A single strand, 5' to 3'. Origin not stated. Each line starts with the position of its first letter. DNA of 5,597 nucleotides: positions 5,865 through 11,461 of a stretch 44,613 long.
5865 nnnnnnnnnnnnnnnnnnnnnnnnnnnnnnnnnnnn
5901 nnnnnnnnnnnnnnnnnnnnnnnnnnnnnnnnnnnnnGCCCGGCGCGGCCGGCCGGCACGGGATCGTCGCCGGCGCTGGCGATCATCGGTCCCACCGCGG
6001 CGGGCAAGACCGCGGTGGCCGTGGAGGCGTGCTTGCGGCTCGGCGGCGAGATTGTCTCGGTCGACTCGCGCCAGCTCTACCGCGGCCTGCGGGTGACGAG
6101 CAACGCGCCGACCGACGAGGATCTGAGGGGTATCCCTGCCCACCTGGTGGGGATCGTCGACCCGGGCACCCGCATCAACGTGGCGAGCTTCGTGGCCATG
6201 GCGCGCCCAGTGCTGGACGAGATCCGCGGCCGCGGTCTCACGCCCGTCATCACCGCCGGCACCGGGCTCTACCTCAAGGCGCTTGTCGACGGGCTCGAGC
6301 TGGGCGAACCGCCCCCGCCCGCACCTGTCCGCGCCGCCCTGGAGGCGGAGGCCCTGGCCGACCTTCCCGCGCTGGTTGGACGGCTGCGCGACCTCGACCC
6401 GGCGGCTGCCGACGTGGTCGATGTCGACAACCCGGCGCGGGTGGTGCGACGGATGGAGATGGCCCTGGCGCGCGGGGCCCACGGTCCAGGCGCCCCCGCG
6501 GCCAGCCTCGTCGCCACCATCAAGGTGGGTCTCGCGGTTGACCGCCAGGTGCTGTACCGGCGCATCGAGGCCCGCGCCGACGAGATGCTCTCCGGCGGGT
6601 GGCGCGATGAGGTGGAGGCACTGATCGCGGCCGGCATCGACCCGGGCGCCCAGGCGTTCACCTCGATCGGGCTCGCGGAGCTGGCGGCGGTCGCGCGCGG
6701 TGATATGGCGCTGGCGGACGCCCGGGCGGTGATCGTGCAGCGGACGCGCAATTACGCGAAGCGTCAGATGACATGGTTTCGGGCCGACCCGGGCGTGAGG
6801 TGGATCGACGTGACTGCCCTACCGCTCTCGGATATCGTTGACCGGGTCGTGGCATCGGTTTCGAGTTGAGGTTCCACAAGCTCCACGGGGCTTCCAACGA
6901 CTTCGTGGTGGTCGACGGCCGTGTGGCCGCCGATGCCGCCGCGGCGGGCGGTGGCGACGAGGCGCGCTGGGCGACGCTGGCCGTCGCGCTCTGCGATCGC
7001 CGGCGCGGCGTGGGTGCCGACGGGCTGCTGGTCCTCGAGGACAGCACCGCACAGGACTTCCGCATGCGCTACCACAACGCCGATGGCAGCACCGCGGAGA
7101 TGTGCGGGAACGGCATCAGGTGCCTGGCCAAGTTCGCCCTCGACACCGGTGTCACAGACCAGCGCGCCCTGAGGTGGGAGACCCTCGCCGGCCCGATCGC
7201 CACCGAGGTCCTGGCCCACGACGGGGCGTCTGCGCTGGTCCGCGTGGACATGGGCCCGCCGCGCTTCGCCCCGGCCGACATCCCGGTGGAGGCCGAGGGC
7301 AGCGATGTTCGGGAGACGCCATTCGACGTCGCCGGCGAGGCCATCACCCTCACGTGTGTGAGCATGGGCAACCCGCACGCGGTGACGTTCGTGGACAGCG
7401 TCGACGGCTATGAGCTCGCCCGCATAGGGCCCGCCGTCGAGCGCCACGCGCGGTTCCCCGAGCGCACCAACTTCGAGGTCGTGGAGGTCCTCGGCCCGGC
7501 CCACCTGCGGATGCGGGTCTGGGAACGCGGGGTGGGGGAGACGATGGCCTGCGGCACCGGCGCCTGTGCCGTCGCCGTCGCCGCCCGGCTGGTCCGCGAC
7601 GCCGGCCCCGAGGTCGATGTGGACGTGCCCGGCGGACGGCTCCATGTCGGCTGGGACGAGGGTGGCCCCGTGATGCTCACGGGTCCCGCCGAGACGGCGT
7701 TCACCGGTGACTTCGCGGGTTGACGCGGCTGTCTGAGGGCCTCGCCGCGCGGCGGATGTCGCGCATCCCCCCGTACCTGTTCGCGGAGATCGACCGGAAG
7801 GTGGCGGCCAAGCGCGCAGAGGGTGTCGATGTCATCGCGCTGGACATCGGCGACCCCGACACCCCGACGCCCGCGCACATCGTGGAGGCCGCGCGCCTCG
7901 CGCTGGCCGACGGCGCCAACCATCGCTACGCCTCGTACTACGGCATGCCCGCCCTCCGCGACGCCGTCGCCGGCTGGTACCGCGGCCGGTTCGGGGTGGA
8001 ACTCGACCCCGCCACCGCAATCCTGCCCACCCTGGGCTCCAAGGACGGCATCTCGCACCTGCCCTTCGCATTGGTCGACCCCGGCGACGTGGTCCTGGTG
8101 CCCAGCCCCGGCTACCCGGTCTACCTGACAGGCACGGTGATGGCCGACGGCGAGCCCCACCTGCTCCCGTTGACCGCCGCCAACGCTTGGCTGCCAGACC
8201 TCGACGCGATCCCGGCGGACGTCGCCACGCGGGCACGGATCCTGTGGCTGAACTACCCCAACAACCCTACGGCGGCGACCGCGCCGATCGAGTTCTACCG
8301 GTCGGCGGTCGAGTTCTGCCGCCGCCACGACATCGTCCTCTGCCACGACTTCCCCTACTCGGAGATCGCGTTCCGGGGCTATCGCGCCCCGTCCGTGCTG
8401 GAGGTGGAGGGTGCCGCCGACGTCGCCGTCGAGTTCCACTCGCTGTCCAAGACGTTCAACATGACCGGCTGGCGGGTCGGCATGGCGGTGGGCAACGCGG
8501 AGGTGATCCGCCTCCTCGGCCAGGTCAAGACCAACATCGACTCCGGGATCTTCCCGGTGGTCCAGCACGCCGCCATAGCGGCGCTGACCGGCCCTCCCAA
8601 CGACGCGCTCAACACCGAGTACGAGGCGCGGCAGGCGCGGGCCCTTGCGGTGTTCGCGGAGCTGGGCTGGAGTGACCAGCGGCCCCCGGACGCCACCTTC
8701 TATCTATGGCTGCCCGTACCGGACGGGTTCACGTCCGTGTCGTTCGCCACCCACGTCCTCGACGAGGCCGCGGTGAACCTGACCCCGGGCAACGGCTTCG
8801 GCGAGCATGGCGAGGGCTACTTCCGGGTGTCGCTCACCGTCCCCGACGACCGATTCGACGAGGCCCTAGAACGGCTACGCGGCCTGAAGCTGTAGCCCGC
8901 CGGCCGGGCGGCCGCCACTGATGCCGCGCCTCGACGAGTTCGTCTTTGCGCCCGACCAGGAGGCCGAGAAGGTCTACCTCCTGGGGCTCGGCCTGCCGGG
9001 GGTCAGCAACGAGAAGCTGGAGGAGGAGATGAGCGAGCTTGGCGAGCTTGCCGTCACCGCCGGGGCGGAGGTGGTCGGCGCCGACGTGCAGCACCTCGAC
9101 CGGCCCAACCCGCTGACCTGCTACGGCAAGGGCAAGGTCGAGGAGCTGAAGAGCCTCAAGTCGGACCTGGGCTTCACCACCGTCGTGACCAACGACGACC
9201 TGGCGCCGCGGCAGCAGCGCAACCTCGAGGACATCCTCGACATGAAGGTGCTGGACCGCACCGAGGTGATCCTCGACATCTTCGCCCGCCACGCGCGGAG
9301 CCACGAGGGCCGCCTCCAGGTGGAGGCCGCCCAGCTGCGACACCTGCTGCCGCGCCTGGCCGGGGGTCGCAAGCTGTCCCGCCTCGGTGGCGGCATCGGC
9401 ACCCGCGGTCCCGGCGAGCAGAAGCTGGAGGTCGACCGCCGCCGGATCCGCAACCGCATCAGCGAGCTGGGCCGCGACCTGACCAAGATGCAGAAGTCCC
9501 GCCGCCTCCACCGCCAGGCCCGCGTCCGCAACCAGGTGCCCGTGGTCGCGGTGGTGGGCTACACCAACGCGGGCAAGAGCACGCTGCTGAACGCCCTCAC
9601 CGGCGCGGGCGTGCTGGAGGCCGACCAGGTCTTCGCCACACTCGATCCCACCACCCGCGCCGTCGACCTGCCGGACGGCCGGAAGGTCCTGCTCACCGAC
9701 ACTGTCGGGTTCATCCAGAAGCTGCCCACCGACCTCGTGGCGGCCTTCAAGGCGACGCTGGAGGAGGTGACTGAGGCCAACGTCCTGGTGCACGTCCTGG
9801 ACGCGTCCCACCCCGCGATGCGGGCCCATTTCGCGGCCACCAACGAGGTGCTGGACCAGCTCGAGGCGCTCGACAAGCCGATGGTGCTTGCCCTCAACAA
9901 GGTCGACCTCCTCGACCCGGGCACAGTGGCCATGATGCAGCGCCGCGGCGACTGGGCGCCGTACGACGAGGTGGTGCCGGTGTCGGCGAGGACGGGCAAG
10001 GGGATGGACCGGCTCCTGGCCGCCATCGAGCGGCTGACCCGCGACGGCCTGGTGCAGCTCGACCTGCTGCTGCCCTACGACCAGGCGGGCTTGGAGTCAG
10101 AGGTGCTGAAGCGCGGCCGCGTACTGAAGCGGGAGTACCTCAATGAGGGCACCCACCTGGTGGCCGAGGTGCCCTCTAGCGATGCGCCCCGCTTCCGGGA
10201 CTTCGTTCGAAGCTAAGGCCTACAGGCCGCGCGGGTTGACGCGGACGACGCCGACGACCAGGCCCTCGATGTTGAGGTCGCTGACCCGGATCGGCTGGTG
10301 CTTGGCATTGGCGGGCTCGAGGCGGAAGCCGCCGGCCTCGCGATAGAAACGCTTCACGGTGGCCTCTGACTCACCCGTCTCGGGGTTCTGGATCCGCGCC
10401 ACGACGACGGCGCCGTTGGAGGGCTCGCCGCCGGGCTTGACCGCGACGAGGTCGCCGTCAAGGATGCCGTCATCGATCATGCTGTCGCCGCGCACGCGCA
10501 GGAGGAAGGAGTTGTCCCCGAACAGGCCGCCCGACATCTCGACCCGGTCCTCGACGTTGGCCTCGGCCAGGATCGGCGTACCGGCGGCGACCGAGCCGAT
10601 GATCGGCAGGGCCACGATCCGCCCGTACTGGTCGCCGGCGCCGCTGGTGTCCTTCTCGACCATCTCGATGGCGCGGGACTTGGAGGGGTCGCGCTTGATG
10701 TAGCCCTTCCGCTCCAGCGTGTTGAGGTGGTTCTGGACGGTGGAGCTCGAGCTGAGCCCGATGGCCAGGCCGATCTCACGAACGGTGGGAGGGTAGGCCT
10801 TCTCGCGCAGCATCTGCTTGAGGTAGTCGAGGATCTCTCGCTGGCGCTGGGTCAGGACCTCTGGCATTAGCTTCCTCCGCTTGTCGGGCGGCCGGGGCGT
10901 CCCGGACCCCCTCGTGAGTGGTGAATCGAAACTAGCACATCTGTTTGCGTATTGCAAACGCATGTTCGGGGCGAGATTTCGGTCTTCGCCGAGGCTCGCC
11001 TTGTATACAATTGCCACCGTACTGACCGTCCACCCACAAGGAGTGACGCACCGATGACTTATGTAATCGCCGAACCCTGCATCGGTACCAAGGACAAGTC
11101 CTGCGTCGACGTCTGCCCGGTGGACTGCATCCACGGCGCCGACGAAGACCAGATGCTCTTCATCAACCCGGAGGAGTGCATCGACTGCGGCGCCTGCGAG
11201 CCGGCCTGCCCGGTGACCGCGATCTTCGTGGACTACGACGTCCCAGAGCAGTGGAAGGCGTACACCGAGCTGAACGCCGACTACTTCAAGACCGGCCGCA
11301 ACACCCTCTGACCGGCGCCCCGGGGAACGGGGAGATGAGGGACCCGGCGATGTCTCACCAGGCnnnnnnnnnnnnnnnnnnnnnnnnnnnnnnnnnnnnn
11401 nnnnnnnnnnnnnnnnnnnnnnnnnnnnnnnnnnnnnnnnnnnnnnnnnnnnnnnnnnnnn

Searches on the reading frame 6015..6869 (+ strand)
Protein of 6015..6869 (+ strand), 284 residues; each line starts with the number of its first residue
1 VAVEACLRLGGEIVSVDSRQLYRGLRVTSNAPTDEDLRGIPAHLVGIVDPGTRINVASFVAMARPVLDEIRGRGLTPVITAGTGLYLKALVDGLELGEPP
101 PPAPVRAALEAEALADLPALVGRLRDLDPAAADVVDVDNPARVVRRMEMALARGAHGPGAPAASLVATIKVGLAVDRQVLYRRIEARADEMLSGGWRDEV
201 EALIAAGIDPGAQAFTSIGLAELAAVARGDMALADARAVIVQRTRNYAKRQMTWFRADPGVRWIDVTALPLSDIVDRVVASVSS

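Call 46: search_protein_families(library=pfam, proteins=[window:6015-6869:+], max_evalue=0.00001)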
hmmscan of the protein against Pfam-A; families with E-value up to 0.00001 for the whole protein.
window:6015-6869:+ (284 aa): 1 family
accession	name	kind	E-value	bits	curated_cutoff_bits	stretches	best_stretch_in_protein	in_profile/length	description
PF01715.23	IPPT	-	6.4e-60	203.3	23.6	1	20-257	1-242/243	IPP transferase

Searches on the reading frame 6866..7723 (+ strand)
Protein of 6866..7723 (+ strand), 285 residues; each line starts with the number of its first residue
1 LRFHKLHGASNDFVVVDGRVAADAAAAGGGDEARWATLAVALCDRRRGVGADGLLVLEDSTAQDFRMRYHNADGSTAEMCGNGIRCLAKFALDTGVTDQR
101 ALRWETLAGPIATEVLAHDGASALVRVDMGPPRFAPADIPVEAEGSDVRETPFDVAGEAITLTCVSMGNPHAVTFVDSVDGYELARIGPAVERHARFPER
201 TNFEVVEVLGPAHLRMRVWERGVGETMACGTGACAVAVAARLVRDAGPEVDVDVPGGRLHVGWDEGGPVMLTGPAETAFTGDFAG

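Call 46: search_protein_families(library=pfam, proteins=[window:6866-7723:+], max_evalue=0.00001)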
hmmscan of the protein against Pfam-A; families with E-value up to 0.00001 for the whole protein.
window:6866-7723:+ (285 aa): 1 family
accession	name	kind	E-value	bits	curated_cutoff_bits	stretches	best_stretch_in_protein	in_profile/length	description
PF01678.24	DAP_epimerase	-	3.7e-60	201.8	34.7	2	164-276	2-119/121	Diaminopimelate epimerase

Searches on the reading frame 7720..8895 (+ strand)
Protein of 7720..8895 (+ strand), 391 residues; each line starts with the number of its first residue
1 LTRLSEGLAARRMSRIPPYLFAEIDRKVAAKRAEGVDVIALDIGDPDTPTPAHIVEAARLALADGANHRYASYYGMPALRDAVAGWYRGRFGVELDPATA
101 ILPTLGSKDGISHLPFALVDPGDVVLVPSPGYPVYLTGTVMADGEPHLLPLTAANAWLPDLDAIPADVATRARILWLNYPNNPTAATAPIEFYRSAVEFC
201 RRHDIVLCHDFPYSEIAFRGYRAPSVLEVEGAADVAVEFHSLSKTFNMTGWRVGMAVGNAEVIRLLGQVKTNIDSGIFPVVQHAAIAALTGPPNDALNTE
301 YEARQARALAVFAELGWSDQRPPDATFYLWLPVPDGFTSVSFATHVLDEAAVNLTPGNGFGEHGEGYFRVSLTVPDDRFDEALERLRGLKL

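Call 46: search_protein_families(library=pfam, proteins=[window:7720-8895:+], max_evalue=0.00001)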
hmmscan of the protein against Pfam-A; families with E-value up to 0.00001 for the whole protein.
window:7720-8895:+ (391 aa): 1 family
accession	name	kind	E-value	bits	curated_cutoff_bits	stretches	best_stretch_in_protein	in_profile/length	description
PF00155.27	Aminotran_1_2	-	7.6e-58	196.9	19.7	1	37-386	2-361/361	Aminotransferase class I and II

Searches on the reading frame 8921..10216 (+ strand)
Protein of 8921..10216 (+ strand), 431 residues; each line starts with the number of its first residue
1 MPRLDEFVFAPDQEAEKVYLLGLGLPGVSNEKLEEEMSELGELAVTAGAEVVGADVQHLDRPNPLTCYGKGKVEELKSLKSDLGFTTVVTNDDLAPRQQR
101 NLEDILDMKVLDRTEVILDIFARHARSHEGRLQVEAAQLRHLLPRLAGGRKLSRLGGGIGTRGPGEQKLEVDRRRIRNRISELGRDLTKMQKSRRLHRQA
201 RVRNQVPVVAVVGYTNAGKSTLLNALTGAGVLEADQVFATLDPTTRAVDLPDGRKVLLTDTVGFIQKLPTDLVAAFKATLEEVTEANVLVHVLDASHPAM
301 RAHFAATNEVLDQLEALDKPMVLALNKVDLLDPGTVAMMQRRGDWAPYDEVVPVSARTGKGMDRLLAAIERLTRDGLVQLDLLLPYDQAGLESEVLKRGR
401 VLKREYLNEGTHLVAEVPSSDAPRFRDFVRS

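Call 5: search_protein_families(library=pfam, proteins=[window:8921-10216:+], max_evalue=0.01)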
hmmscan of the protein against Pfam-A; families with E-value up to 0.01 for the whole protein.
window:8921-10216:+ (431 aa): 15 families
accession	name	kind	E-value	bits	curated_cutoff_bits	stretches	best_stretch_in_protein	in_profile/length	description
PF13167.11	GTP-bdg_N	-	1.4e-29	102.9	25.4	1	34-122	1-89/89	GTP-binding GTPase N-terminal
PF16360.10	GTP-bdg_M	-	5.4e-27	94.6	29.5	1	124-201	1-79/79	GTP-binding GTPase Middle Region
PF01926.29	MMR_HSR1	-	1.6e-22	80.2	21.9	1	209-327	2-113/113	50S ribosome-binding GTPase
PF02421.24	FeoB_N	-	6e-10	39.3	27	1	209-369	3-156/156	Ferrous iron transport protein B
PF03193.22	RsgA_GTPase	-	2.8e-08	34.2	30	1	175-264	74-168/174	RsgA GTPase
PF00009.33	GTP_EFTU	-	4.6e-08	33.3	26.5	1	285-372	92-185/188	Elongation factor Tu GTP binding domain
PF00350.29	Dynamin_N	-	1.4e-07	32.1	27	1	209-244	1-36/168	Dynamin family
PF19275.4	HflX_C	-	1.1e-06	29.1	26.4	1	349-412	10-73/102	HflX C-terminal domain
PF13191.12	AAA_16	-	1.4e-05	26.1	32.6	1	201-339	18-152/167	AAA ATPase domain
PF16897.10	MMR_HSR1_Xtn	-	0.00031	21.1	35.2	1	320-369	57-100/106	C-terminal region of MMR_HSR1 domain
PF02492.25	cobW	-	0.0014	18.7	20.7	0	255-339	85-165/180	CobW/HypB/UreG, nucleotide-binding domain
PF03029.23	ATP_bind_1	-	0.0016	18.7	27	0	278-333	116-171/240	Conserved hypothetical ATP binding protein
PF09818.15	ABC_ATPase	-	0.0021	17.5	23.2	1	208-271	81-147/283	P-loop domain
PF25683.1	URGCP_GTPase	-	0.0057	15.9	55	1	195-228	178-211/396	URGCP-like GTPase domain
PF00005.33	ABC_tran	-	0.0078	17.3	25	0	208-239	13-44/137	ABC transporter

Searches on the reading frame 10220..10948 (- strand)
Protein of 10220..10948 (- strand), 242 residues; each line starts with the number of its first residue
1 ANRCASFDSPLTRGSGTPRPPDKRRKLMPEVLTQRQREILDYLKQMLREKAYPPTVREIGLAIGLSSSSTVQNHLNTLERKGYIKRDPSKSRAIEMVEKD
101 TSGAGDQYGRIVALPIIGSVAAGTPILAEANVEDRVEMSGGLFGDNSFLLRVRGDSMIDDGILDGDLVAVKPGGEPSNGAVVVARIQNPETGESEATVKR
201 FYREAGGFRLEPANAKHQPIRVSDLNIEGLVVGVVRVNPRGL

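Call 5: search_protein_families(library=pfam, proteins=[window:10220-10948:-], max_evalue=0.01)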
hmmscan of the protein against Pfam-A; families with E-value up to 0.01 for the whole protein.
window:10220-10948:- (242 aa): 9 families
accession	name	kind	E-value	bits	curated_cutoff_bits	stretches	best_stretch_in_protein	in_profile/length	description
PF00717.28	Peptidase_S24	-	1.6e-29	102.4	23.3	1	115-232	1-116/116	Peptidase S24-like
PF01726.22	LexA_DNA_bind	-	1.9e-25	88.8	23.7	1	31-93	3-65/65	LexA DNA binding domain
PF09339.16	HTH_IclR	-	3.8e-05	23.8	22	1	47-88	12-52/52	IclR helix-turn-helix domain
PF12802.13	MarR_2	-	5.1e-05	23.8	27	1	35-89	6-57/61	MarR family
PF13412.12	HTH_24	-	0.0007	19.6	21.9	1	35-85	4-48/48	Winged helix-turn-helix DNA-binding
PF13730.12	HTH_36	-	0.0023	18.1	25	1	52-84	25-55/55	Helix-turn-helix domain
PF01047.28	MarR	-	0.0031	17.8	24.6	1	53-90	17-53/59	MarR family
PF01978.25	TrmB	-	0.0067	16.7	25.6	0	53-97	22-65/68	Sugar-specific transcriptional regulator TrmB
PF04703.18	FaeA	-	0.008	16.9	20.7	0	37-89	3-50/62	FaeA-like protein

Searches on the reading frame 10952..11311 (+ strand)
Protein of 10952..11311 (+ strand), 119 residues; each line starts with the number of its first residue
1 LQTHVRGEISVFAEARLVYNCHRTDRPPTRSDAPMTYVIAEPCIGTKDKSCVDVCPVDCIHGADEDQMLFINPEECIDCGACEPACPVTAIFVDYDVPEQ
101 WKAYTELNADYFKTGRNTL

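Call 5: search_protein_families(library=pfam, proteins=[window:10952-11311:+], max_evalue=0.01)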
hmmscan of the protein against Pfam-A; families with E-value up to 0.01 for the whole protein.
window:10952-11311:+ (119 aa): 13 families
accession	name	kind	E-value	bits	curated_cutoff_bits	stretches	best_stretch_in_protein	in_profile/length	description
PF00037.32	Fer4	-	5.3e-11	42.3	21.1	2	70-91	2-23/24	4Fe-4S binding domain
PF12797.12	Fer4_2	-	4.8e-08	32.9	24.5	1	69-88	3-22/22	4Fe-4S binding domain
PF14697.11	Fer4_21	-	6.2e-08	33.1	35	1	70-91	2-26/59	4Fe-4S dicluster domain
PF12838.12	Fer4_7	-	1.8e-07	31.9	27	1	43-90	2-52/52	4Fe-4S dicluster domain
PF13237.11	Fer4_10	-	2.5e-07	30.9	25.5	1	39-87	5-53/53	4Fe-4S dicluster domain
PF13484.11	Fer4_16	-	5.3e-07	30.8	30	1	75-94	1-20/66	4Fe-4S double cluster binding domain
PF13187.11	Fer4_9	-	2.2e-06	28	27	1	49-91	6-52/52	4Fe-4S dicluster domain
PF12800.12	Fer4_4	-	2.8e-06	27.6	24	1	73-88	1-16/17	4Fe-4S binding domain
PF12837.12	Fer4_6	-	3.8e-06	27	25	1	71-90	4-23/24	4Fe-4S binding domain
PF25160.1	LdpA_Fe-S-bd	-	8.9e-06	25.8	27.6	1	48-91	6-43/49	LdpA Fe-S cluster-binding domain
PF13183.11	Fer4_8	-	2.6e-05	25.1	27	1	74-93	3-22/68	4Fe-4S dicluster domain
PF13247.11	Fer4_11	-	0.00026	21.5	26.2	1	37-95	4-63/100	4Fe-4S dicluster domain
PF12798.12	Fer4_3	-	0.0011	20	27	0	76-90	1-15/15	4Fe-4S binding domain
